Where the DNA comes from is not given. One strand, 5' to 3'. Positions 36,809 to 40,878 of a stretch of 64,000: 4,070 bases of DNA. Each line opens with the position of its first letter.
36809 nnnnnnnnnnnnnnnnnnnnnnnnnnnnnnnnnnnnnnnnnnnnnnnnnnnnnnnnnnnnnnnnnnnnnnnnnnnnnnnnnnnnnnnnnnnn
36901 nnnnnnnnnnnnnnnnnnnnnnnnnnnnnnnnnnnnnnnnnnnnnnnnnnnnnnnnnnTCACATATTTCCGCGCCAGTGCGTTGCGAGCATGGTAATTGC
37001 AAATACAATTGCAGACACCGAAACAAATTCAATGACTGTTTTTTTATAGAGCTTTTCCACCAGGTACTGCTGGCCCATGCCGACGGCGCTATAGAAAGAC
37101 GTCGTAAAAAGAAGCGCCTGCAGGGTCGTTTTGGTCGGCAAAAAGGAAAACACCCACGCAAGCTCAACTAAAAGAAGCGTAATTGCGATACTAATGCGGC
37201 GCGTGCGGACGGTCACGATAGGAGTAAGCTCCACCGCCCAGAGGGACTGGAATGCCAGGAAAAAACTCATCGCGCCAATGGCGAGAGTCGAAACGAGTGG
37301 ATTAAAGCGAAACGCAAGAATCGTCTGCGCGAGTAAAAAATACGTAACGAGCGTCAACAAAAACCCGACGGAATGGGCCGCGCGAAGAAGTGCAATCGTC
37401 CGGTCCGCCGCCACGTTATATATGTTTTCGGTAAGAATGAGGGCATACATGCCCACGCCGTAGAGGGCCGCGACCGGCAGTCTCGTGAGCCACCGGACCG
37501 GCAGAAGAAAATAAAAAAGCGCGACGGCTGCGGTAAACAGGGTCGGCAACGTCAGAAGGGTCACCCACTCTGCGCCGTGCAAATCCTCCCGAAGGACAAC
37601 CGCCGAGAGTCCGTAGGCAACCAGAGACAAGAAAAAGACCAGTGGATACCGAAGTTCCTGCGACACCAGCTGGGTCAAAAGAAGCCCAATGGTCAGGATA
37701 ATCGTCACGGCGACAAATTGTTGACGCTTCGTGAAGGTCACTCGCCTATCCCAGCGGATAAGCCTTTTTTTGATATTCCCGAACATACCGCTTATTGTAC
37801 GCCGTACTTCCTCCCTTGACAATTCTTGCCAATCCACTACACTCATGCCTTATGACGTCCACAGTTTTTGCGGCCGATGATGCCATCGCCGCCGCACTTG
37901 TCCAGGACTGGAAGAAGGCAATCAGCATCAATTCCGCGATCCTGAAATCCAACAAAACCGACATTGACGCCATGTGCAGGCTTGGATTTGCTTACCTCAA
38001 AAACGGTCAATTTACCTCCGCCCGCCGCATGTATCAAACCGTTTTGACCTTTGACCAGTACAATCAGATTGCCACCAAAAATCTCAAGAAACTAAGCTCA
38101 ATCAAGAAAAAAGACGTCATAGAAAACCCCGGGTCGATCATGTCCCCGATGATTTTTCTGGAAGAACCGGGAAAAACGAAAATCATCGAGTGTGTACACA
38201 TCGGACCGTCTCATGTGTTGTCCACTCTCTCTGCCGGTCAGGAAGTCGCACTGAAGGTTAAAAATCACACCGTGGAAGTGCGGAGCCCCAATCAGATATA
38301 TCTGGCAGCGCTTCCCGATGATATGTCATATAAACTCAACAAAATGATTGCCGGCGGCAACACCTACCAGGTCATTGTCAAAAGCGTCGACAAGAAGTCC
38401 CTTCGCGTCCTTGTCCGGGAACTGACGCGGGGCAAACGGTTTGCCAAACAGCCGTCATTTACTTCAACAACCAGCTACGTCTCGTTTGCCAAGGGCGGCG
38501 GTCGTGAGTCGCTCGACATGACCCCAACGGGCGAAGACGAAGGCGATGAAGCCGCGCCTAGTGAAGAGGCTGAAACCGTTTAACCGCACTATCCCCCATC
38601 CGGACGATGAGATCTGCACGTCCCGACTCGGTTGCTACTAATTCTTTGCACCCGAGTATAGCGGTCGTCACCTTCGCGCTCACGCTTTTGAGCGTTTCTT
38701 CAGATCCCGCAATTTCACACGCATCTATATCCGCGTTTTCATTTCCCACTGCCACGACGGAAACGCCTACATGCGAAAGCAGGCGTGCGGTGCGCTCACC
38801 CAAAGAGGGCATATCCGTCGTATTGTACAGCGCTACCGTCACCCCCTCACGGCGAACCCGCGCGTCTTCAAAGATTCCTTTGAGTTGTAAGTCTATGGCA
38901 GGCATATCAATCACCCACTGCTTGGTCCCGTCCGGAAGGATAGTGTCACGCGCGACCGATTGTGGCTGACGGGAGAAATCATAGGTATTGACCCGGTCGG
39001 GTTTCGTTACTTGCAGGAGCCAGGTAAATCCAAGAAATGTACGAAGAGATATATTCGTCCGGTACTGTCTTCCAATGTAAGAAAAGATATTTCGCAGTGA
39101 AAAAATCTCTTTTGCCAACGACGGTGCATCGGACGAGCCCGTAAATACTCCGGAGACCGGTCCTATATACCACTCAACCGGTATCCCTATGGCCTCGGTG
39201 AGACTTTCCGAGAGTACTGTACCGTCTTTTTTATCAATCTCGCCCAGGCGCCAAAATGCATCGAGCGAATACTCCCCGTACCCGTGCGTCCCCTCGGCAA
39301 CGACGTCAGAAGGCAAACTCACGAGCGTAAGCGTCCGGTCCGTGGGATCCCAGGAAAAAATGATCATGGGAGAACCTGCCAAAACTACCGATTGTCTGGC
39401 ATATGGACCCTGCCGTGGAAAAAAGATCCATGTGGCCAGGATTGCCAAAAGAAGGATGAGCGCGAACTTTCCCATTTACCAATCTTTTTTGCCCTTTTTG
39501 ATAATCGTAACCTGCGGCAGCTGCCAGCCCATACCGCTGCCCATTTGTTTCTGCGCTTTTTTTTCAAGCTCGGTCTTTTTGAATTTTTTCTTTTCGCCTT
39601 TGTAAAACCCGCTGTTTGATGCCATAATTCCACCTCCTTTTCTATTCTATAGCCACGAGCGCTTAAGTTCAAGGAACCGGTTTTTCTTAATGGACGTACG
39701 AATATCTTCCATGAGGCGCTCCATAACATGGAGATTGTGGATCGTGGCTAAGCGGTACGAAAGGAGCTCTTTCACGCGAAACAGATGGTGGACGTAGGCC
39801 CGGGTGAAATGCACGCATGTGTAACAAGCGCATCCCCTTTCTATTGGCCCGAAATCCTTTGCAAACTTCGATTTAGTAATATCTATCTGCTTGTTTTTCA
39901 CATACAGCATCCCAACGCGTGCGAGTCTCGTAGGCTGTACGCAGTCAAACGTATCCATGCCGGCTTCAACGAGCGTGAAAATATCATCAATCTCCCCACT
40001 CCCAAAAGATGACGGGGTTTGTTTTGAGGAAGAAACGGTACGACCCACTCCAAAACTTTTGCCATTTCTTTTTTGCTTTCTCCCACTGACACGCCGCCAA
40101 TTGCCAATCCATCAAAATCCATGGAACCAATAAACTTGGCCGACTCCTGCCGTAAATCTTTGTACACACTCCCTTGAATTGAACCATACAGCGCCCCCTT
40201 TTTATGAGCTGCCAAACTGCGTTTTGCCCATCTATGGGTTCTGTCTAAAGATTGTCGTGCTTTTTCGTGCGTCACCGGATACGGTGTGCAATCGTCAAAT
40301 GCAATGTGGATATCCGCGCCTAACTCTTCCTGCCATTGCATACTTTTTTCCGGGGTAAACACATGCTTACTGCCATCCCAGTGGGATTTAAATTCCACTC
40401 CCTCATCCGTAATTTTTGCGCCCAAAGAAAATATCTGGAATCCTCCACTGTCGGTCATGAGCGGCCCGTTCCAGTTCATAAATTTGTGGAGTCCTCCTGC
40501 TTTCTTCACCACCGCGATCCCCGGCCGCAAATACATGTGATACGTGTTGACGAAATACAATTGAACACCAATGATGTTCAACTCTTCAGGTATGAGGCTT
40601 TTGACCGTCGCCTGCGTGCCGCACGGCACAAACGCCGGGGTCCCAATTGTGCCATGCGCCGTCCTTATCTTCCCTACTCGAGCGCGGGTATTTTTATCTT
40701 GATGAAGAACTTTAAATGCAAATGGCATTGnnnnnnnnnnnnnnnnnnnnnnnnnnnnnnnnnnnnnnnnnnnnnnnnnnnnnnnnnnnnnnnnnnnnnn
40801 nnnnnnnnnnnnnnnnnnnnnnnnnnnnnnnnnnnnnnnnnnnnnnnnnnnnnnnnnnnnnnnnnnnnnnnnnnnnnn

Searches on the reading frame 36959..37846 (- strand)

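Call 90: search_protein_families(library=pfam, proteins=[window:36959-37846:-], max_evalue=0.001)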
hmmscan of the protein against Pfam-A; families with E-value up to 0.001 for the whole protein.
window:36959-37846:- (295 aa): 1 family
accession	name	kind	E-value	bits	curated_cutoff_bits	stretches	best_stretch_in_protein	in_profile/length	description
PF18900.5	DUF5656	-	9.7e-09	35.4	23.3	1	94-286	53-238/242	Protein of unknown function (DUF5656)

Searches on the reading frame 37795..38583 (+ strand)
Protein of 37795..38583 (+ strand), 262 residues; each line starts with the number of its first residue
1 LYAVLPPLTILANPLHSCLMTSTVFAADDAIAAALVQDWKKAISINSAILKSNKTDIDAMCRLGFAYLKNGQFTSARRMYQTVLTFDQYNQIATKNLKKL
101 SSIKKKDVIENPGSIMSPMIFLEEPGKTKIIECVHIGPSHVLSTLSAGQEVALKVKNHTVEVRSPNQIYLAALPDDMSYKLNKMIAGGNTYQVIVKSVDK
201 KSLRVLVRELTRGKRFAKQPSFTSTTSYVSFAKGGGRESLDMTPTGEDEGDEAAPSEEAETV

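Call 90: search_protein_families(library=pfam, proteins=[window:37795-38583:+], max_evalue=0.001)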
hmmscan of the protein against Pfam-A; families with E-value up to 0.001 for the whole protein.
window:37795-38583:+ (262 aa): 3 families
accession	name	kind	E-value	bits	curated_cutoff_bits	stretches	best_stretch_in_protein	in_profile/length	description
PF00515.34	TPR_1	-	5.4e-05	23.3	27.8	1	58-88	2-32/34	Tetratricopeptide repeat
PF13431.12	TPR_17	-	0.00081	19.9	24.4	0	49-77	5-33/34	Tetratricopeptide repeat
PF07719.23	TPR_2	-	0.00088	19.7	27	0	58-87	2-31/34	Tetratricopeptide repeat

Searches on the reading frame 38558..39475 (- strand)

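Call 90: search_protein_families(library=pfam, proteins=[window:38558-39475:-], max_evalue=0.001)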
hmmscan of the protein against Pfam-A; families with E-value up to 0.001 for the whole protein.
window:38558-39475:- (305 aa): 1 family
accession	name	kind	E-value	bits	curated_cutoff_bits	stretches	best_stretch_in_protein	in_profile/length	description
PF13399.11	LytR_C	-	0.0001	23.6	22.2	1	212-295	2-84/86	LytR cell envelope-related transcriptional attenuator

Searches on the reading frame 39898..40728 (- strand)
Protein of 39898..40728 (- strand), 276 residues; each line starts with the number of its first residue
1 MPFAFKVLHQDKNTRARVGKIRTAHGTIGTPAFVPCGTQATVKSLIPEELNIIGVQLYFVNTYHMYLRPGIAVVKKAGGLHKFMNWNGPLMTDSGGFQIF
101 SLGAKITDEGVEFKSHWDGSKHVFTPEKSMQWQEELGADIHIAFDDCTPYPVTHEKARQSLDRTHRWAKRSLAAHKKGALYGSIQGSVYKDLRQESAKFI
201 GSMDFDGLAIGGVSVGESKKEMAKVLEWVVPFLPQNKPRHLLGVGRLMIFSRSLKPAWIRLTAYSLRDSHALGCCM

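Call 90: search_protein_families(library=pfam, proteins=[window:39898-40728:-], max_evalue=0.001)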
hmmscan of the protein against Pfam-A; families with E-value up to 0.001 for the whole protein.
window:39898-40728:- (276 aa): 1 family
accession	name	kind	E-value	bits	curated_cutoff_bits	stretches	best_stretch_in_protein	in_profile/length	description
PF01702.25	TGT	-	1.3e-96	324.2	26.3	1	15-250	2-242/357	Queuine tRNA-ribosyltransferase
